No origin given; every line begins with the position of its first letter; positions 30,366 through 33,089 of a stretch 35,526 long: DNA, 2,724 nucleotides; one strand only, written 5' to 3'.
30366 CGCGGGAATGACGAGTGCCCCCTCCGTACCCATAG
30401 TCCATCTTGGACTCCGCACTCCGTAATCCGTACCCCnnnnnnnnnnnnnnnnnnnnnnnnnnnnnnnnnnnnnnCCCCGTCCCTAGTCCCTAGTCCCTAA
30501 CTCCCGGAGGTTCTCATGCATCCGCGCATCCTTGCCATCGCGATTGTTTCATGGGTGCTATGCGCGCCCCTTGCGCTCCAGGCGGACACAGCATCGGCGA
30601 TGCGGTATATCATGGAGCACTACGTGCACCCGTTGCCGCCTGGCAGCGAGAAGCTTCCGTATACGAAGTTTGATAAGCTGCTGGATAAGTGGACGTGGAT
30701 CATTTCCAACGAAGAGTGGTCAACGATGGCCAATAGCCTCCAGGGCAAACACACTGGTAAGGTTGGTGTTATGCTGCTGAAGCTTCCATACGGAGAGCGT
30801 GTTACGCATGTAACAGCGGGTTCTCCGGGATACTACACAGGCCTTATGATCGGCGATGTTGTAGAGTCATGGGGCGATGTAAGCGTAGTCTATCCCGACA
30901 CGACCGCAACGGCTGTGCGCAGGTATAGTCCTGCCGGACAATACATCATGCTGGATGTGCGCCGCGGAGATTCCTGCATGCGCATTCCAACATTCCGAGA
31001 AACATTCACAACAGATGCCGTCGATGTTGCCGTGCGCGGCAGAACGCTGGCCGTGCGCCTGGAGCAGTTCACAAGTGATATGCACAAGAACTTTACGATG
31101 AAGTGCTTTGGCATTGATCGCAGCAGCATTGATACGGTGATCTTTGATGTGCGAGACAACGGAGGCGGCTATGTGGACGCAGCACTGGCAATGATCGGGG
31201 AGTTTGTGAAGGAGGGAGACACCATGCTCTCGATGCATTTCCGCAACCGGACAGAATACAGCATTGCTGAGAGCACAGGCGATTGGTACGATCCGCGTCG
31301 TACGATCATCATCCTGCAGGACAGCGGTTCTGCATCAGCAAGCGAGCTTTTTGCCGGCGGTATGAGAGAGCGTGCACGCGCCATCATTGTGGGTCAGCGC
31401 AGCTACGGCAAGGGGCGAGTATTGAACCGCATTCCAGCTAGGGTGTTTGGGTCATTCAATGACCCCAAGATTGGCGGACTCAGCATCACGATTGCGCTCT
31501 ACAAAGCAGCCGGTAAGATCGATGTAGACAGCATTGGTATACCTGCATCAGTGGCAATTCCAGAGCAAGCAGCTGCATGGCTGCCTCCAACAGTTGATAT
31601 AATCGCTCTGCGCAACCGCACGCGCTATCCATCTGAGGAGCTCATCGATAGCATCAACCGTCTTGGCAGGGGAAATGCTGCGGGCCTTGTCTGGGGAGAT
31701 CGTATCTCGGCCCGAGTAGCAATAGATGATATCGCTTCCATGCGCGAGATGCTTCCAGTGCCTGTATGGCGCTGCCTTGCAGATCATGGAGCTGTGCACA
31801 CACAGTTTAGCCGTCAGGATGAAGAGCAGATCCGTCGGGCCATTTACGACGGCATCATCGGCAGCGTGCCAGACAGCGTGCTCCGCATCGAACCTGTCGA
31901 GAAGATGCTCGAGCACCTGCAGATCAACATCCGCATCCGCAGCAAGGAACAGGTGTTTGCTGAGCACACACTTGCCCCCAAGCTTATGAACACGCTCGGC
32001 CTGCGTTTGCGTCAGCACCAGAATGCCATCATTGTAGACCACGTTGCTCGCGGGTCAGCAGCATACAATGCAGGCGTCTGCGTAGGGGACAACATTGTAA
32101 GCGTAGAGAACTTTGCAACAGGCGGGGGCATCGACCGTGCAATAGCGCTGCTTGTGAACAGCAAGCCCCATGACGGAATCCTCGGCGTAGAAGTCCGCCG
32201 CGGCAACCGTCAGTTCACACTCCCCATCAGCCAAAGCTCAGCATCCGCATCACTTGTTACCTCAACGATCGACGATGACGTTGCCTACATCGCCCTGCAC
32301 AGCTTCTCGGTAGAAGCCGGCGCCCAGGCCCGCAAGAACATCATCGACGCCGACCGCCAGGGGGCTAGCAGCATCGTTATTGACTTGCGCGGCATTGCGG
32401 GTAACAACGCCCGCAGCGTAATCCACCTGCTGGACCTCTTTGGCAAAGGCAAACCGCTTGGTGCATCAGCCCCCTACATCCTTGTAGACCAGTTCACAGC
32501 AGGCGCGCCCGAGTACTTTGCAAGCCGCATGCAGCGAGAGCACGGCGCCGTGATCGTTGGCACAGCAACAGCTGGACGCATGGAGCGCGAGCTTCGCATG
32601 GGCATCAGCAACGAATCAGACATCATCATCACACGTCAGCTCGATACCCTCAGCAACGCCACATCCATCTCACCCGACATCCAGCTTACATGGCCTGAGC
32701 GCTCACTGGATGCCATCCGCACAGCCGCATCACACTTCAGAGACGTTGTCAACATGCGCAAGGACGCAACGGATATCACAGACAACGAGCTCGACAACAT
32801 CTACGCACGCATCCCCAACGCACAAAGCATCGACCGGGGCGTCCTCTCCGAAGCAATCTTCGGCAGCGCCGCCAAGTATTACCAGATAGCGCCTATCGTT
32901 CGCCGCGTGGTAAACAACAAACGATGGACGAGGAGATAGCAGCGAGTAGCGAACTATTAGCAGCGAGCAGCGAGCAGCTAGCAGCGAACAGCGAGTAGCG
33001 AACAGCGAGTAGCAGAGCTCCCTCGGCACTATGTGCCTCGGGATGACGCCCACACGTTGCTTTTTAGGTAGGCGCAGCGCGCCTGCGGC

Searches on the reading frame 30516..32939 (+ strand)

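Call 49: search_protein_families(library=pfam, proteins=[window:30516-32939:+], max_evalue=0.001)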
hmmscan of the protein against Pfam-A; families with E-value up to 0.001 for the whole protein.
window:30516-32939:+ (807 aa): 4 families
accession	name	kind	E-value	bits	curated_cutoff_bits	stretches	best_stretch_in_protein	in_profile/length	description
PF03572.23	Peptidase_S41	-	3.4e-37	128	24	2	179-334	4-151/165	Peptidase family S41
PF17820.7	PDZ_6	-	2.4e-07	30.8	27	0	507-546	2-40/54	PDZ domain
PF13180.12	PDZ_2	-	3.7e-06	27.6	27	0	494-566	3-73/80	PDZ domain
PF00595.29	PDZ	-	1.5e-05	25.7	23.2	1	493-531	11-53/81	PDZ domain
